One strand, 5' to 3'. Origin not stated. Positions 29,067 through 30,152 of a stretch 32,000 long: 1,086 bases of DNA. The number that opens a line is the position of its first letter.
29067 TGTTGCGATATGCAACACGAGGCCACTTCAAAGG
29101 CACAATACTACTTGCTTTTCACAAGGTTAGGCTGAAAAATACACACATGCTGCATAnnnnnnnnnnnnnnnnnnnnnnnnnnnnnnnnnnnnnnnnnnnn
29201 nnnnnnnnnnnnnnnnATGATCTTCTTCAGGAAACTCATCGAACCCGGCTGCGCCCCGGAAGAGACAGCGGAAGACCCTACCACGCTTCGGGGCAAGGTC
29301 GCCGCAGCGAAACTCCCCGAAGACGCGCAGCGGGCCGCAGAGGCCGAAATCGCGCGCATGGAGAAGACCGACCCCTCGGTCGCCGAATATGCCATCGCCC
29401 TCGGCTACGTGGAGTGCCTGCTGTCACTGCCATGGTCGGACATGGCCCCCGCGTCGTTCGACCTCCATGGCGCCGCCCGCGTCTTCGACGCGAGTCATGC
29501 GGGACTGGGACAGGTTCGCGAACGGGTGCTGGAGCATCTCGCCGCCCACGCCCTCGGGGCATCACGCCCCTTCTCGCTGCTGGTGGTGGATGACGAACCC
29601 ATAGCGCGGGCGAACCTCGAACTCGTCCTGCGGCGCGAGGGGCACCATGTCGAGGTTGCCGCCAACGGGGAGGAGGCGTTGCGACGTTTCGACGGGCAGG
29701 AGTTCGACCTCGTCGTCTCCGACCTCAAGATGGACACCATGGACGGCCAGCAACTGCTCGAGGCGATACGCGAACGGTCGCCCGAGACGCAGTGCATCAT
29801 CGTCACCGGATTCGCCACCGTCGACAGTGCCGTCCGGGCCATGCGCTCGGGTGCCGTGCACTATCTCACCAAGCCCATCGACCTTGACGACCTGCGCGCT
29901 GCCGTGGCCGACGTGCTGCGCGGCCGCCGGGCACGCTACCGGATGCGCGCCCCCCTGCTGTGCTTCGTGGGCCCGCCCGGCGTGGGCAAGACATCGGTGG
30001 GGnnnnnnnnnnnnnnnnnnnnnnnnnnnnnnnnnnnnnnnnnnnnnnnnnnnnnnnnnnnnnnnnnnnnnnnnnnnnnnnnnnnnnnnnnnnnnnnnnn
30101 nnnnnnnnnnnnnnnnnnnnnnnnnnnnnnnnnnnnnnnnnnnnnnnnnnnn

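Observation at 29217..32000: Receiver domain built into a Lon protease, translationally coupled to a HAMP membrane sensor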

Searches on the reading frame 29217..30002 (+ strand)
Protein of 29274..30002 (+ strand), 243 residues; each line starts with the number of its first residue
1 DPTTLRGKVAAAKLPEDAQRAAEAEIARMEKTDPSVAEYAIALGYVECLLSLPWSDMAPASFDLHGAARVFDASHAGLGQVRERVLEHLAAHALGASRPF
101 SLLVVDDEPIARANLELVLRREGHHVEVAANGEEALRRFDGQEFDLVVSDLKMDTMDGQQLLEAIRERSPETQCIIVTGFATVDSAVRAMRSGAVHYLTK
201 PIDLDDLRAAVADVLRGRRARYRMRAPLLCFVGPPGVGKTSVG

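Call 27: find_related_loci(query=A1, collection=genome_contigs, flank=7000)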
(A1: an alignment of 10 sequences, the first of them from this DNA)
Query A1 (259 aa) in genome_contigs; peptide patterns used: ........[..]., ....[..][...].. (x = any residue, [..] = any of these).
600 stretches matched a pattern (row limit reached: there are more); 577 encode a relative of the query (tblastn E <= 1e-3); the best 80 are kept; 80 distinct loci.
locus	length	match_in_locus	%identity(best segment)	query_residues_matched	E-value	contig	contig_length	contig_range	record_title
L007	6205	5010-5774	63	2-259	2e-98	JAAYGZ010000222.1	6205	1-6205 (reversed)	MAG: Desulfovibrionales bacterium isolate AS09scLD_292 181340_AS09, whole genome shotgun sequence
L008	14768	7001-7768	58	1-259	2e-92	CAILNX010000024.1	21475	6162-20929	MAG: uncultured delta proteobacterium isolate AM-lipid-02-D7_bin-222 genome assembly, contig: bin-222:24/65, whole genom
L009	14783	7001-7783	53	1-259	2e-79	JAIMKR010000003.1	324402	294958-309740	MAG: Desulfocurvus sp. isolate GA_180221_E-2-1-MAG-66_14 NODE_7_length_324465_cov_8.654480, whole genome shotgun sequenc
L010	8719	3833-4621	46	1-259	7e-74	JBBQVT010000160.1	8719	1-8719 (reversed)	MAG: Desulfobulbales bacterium isolate Co_metawrap_2011 Cmw_2011_k141_428643_length_8719_cov_26.0000, whole genome shotg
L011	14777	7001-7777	47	1-259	2e-72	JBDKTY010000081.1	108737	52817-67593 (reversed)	MAG: Syntrophobacter sp. isolate 7_bin.95 c_000000337316, whole genome shotgun sequence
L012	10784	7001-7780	44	1-259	1e-72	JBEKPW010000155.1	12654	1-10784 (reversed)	MAG: Syntrophobacteraceae bacterium isolate SPRUCE 473 SPRUCE_473_155, whole genome shotgun sequence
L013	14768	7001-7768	48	1-259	4e-71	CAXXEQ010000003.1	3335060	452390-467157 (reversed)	MAG: Desulfomonilaceae bacterium isolate 8deb2ff7-9cb5-4438-9dd6-cb8d27c5cb84 genome assembly, contig: contig_3, whole g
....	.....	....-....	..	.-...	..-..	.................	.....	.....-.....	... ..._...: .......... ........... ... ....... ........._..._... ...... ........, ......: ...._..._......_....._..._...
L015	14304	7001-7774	47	1-259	3e-69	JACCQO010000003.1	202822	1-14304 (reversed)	MAG: Desulfovibrionaceae bacterium isolate MIC098Bin10 NODE_13_length_202822_cov_133.007901, whole genome shotgun sequen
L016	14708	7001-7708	47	24-259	6e-69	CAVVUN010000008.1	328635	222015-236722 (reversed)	MAG: Nitrospirota bacterium isolate MFD03899.bin.2.182 genome assembly, contig: contig_32775, whole genome shotgun seque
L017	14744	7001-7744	40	14-259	3e-67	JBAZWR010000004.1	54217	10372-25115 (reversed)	MAG: Thermodesulfovibrionales bacterium isolate SO_2017_GW1_37 NODE_3137_length_54217_cov_1.222463_OW334_2017, whole gen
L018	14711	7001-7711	44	24-259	2e-66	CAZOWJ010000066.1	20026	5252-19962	MAG TPA_asm: uncultured Desulfocapsaceae bacterium isolate SRP155585_co2_237 genome assembly, contig: NODE_1313_length_2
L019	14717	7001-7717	44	22-259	3e-62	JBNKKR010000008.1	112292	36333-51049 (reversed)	MAG: Desulfocapsaceae bacterium isolate H1H2.bin.35.strict NODE_8_length_112292_cov_5.987167, whole genome shotgun seque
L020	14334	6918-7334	36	98-238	2e-21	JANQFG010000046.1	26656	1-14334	MAG: bacterium isolate PL23a_bin.76 k99_1088623, whole genome shotgun sequence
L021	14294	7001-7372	41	9-259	1e-20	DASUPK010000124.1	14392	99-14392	MAG TPA_asm: Solirubrobacterales bacterium isolate SMAG_U1653 k141_765669, whole genome shotgun sequence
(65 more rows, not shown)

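Call 61: search_protein_representatives(protein=window:29274-30002:+)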
Query: 243 residues. Proteins with E-value up to 0.001 (for the whole library): 726206; up to 1e-10: 93901; up to 1e-30: 329. The best 150 are listed.
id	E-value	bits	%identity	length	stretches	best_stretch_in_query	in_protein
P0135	6.7e-71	254.9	51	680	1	5-243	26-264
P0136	5.0e-66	239.0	37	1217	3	80-214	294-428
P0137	2.3e-65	236.8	52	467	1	5-243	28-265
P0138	6.3e-65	235.4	53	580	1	4-243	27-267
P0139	5.5e-59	215.9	45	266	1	4-236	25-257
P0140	2.3e-57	210.6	46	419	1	4-243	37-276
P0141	6.3e-57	209.2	43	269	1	6-243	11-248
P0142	6.4e-55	202.6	48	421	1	32-243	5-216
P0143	8.3e-54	199.0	34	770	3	101-221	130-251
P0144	1.2e-53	198.5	45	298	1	19-243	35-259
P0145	3.8e-53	196.8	36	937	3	102-225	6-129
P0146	7.0e-51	189.4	46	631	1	33-243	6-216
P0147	1.7e-49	184.9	35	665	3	99-214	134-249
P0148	4.9e-49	183.4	39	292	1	3-230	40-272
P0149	5.5e-49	183.2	42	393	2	100-216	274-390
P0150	8.5e-49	182.6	39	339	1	5-230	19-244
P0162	2.9e-43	164.5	38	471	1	5-243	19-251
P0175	4.2e-41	157.4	37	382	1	5-238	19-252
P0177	5.1e-41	157.2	35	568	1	6-243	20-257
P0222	1.5e-37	145.9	30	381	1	8-243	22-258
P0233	9.9e-37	143.1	34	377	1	9-242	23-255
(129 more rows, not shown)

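Call 62: search_protein_families(library=pfam, proteins=[P0135, P0162, P0175, P0177, P0222, P0233, P0146, P0150], max_evalue=0.00001)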
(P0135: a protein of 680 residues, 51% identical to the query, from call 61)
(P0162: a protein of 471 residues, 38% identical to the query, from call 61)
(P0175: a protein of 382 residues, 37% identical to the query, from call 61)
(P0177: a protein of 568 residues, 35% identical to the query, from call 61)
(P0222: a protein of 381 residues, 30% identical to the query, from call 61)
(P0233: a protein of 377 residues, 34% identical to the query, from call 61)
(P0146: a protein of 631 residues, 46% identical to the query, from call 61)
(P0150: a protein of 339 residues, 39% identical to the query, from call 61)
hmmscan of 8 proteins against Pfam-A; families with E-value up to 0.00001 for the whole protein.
P0135 (680 aa): 7 families
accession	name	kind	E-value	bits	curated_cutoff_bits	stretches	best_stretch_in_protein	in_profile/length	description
PF05362.19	Lon_C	-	3.6e-73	245.9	21.1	1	471-673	2-204/205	Lon protease (S16) C-terminal proteolytic domain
PF00072.30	Response_reg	-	3.1e-30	105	30.2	1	123-232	1-110/111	Response regulator receiver domain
PF00004.35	AAA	-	8.1e-23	81.8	21.2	1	250-386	1-125/131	ATPase family associated with various cellular activities (AAA)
PF22667.2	Lon_lid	-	5e-18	64.9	27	1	411-460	1-50/57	Lon protease AAA+ ATPase lid domain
PF13541.12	ChlI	-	6.6e-10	39.4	27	1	514-641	1-121/121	Subunit ChlI of Mg-chelatase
PF07728.20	AAA_5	-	6.6e-07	29.9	22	1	250-383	2-138/139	AAA domain (dynein-related subfamily)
PF13401.12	AAA_22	-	8.3e-06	26.6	27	0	249-330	7-100/130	AAA domain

P0162 (471 aa): 4 families
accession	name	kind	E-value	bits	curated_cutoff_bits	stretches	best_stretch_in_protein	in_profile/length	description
PF00072.30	Response_reg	-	2.2e-28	99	30.2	1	110-219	1-110/111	Response regulator receiver domain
PF22667.2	Lon_lid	-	5.3e-17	61.7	27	1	399-446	2-49/57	Lon protease AAA+ ATPase lid domain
PF00004.35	AAA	-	1.7e-16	61.3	21.2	1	237-376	1-128/131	ATPase family associated with various cellular activities (AAA)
PF07728.20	AAA_5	-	7.3e-08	32.9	22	1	237-371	2-139/139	AAA domain (dynein-related subfamily)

P0175 (382 aa): 2 families
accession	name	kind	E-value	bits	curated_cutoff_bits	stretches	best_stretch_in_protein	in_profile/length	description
PF00072.30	Response_reg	-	3.1e-28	98.6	30.2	1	118-228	1-111/111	Response regulator receiver domain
PF00004.35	AAA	-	2e-06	28.7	21.2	1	256-375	14-121/131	ATPase family associated with various cellular activities (AAA)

P0177 (568 aa): 4 families
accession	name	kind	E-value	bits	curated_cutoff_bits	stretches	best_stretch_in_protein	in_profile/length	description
PF00072.30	Response_reg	-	4.2e-28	98.2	30.2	1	116-225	1-110/111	Response regulator receiver domain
PF00004.35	AAA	-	2.2e-23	83.6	21.2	1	243-383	1-128/131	ATPase family associated with various cellular activities (AAA)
PF22667.2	Lon_lid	-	4.2e-14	52.4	27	1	406-456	2-52/57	Lon protease AAA+ ATPase lid domain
PF07728.20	AAA_5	-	9.2e-07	29.4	22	1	243-320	2-79/139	AAA domain (dynein-related subfamily)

P0222 (381 aa): 2 families
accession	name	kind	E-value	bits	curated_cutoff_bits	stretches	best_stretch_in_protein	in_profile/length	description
PF00072.30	Response_reg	-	1e-29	103.4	30.2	1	117-226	1-110/111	Response regulator receiver domain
PF00004.35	AAA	-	3.2e-10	41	21.2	1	244-375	1-124/131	ATPase family associated with various cellular activities (AAA)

P0233 (377 aa): 1 family
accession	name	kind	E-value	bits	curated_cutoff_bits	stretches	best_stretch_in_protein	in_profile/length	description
PF00072.30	Response_reg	-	6.5e-29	100.8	30.2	1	116-225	1-110/111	Response regulator receiver domain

P0146 (631 aa): 4 families
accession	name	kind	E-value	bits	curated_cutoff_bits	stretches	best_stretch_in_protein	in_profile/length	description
PF00072.30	Response_reg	-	1.4e-27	96.5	30.2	1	75-184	1-110/111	Response regulator receiver domain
PF00004.35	AAA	-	3.1e-23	83.1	21.2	1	202-340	1-127/131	ATPase family associated with various cellular activities (AAA)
PF22667.2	Lon_lid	-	2.3e-19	69.2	27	1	364-411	2-49/57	Lon protease AAA+ ATPase lid domain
PF07728.20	AAA_5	-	3.8e-06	27.4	22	1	202-335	2-138/139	AAA domain (dynein-related subfamily)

P0150 (339 aa): 1 family
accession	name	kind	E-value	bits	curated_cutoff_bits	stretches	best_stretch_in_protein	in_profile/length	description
PF00072.30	Response_reg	-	6.6e-30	104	30.2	1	116-225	1-110/111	Response regulator receiver domain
